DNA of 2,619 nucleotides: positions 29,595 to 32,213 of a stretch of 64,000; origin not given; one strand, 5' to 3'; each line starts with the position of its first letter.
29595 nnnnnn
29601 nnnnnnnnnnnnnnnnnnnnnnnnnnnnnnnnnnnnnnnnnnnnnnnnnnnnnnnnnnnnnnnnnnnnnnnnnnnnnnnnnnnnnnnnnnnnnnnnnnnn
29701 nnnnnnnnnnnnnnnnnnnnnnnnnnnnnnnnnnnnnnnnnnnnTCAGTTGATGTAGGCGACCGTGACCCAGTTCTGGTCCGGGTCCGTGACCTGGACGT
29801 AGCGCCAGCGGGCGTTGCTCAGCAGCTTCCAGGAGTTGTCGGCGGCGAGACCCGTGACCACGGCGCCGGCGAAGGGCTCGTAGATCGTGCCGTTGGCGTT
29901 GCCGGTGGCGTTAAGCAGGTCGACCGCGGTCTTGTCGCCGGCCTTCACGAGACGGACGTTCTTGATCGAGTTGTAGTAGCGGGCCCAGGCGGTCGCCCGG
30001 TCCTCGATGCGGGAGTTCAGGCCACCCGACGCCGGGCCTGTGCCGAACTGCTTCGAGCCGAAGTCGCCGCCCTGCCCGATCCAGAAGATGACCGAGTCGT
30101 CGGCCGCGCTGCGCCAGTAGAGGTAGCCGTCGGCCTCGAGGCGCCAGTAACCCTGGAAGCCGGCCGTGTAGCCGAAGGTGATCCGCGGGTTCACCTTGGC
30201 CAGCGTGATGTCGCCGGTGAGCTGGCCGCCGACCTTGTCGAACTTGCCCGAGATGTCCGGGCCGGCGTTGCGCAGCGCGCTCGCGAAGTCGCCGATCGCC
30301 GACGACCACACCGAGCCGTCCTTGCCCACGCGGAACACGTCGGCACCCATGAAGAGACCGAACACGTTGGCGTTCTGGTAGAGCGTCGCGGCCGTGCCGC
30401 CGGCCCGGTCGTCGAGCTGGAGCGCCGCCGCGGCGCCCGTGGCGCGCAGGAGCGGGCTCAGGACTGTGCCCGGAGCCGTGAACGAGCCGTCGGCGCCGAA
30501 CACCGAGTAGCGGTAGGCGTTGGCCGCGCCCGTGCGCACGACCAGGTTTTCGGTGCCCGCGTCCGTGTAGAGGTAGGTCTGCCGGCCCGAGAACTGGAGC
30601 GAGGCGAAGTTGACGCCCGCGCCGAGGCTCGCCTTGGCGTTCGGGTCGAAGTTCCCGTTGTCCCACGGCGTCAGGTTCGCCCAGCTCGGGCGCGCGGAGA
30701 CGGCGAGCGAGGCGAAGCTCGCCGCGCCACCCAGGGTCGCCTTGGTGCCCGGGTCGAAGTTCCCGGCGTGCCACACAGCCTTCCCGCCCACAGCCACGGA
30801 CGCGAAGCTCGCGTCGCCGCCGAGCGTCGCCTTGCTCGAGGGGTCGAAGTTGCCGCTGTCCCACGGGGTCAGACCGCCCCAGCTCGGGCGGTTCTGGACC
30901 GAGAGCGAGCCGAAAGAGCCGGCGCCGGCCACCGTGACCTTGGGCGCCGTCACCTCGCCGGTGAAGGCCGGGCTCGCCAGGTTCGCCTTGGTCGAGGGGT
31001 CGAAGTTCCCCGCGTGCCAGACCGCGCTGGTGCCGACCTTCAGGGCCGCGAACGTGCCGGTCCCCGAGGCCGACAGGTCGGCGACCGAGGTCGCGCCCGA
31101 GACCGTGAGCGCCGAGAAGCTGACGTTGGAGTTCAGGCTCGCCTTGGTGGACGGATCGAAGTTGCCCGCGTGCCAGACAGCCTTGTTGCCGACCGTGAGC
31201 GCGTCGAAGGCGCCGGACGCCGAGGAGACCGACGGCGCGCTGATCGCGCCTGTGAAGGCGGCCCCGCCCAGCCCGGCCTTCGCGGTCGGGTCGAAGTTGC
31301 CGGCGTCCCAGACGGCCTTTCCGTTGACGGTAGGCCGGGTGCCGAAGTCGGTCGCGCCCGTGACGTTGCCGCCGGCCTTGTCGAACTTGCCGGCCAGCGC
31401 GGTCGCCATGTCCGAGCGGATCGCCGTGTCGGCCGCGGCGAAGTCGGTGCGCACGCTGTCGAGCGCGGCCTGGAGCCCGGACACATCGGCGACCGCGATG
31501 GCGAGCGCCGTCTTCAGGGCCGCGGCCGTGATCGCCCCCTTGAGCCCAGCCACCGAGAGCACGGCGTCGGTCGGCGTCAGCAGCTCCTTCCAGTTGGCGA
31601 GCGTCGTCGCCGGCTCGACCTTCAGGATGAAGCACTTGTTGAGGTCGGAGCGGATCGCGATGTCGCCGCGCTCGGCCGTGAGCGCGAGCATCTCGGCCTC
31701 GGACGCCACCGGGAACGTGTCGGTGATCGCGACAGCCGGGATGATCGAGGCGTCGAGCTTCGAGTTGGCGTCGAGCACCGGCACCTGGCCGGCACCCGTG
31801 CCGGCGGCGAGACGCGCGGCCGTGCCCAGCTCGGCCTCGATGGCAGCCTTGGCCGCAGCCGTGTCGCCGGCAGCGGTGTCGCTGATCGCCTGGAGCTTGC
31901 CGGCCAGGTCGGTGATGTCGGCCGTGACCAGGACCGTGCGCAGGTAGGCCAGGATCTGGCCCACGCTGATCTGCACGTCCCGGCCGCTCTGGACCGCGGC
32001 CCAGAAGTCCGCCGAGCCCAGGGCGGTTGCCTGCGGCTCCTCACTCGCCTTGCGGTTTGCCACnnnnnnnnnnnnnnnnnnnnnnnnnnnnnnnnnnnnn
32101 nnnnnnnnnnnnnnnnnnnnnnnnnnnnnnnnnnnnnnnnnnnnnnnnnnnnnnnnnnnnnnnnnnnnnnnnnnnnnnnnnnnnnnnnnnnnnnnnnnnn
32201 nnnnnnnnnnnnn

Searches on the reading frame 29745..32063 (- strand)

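Call 73: search_protein_families(library=phrogs, proteins=[window:29745-32063:-], max_evalue=0.00001)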
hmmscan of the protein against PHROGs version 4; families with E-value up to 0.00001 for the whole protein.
window:29745-32063:- (772 aa): 8 families
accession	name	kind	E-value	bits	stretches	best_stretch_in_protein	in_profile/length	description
phrog_5207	-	unknown function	3.8e-19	69.6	1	49-179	337-468/689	-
phrog_30299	-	tail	3.9e-16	60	0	384-418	174-208/425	tail fiber protein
phrog_4900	-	tail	5.8e-15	55.5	0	390-416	767-793/964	tail protein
phrog_2824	-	head and packaging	1.4e-14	54.1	1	45-229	203-392/1151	virion structural protein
phrog_17623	-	tail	1.7e-13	50.5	0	456-639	855-987/1114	tail collar fiber protein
phrog_23595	-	tail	8.6e-11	42.4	1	64-254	229-398/440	minor tail protein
phrog_6043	-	unknown function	5.7e-08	32.4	0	245-282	416-453/814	-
phrog_26941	-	tail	3.9e-07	30.2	1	102-185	293-378/603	tail protein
